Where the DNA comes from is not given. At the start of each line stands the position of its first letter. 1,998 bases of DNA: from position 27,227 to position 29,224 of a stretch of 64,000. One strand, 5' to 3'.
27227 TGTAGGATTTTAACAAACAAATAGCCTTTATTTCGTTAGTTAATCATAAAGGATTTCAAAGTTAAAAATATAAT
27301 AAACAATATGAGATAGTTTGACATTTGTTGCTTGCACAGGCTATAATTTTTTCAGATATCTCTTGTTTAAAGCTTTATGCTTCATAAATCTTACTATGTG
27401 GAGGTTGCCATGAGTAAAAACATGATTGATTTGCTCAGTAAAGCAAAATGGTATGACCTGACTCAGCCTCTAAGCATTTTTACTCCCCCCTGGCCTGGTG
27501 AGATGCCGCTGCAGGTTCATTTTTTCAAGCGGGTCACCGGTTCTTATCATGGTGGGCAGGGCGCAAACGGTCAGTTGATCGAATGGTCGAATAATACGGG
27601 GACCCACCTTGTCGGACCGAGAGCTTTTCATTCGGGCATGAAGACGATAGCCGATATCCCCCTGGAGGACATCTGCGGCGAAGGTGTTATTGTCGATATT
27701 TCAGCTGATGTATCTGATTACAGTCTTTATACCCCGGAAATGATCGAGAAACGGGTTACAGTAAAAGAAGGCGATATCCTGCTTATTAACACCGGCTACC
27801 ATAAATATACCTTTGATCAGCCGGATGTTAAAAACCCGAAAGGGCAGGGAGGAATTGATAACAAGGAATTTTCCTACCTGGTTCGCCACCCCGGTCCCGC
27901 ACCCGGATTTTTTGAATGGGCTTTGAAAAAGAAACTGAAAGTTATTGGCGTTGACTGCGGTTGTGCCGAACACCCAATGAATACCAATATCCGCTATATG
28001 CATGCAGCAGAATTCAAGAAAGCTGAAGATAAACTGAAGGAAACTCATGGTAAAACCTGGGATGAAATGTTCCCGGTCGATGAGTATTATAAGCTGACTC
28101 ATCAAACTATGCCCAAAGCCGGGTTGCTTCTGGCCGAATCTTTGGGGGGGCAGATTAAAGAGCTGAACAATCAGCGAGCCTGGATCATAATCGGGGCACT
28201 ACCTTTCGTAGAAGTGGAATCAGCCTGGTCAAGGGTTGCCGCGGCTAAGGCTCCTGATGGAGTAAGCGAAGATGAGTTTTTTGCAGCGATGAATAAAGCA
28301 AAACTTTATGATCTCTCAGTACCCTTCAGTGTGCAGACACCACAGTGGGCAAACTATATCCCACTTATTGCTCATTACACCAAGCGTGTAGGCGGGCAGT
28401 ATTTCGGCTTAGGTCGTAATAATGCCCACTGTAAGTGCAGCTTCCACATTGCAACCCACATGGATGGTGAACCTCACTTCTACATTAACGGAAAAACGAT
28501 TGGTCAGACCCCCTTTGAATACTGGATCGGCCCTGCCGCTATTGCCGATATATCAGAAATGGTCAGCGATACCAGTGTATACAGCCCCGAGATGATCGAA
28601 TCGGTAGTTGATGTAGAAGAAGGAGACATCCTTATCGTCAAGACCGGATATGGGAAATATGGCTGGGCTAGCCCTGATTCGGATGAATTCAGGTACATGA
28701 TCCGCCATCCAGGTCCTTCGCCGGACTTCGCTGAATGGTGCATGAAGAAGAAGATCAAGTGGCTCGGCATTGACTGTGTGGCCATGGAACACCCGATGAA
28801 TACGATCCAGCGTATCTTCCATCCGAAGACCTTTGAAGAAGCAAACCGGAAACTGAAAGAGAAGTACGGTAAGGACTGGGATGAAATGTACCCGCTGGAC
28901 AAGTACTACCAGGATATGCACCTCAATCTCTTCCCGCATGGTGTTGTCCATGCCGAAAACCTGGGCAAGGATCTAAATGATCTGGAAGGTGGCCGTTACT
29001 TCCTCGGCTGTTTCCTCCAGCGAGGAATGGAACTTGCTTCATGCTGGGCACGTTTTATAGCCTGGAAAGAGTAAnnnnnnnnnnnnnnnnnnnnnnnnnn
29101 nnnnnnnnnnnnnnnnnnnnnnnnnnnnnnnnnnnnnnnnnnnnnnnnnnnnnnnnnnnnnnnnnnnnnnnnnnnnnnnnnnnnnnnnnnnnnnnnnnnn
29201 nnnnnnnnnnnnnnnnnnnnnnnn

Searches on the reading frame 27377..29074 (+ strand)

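Call 9: search_protein_families(library=pfam, proteins=[window:27377-29074:+])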
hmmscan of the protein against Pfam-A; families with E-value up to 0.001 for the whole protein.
window:27377-29074:+ (565 aa): 1 family
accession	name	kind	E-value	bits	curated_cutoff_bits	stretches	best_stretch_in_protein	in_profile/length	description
PF04199.19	Cyclase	-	1.5e-56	191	23.1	2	311-472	1-142/142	Putative cyclase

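Call 10: search_protein_families(library=ncbifam, proteins=[window:27377-29074:+])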
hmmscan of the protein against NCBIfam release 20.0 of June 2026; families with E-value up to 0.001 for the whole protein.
window:27377-29074:+ (565 aa): 1 family
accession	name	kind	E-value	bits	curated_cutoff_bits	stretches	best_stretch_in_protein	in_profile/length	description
TIGR03035.1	trp_arylform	equivalog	4.5e-18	66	223.05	2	24-139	1-108/206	arylformamidase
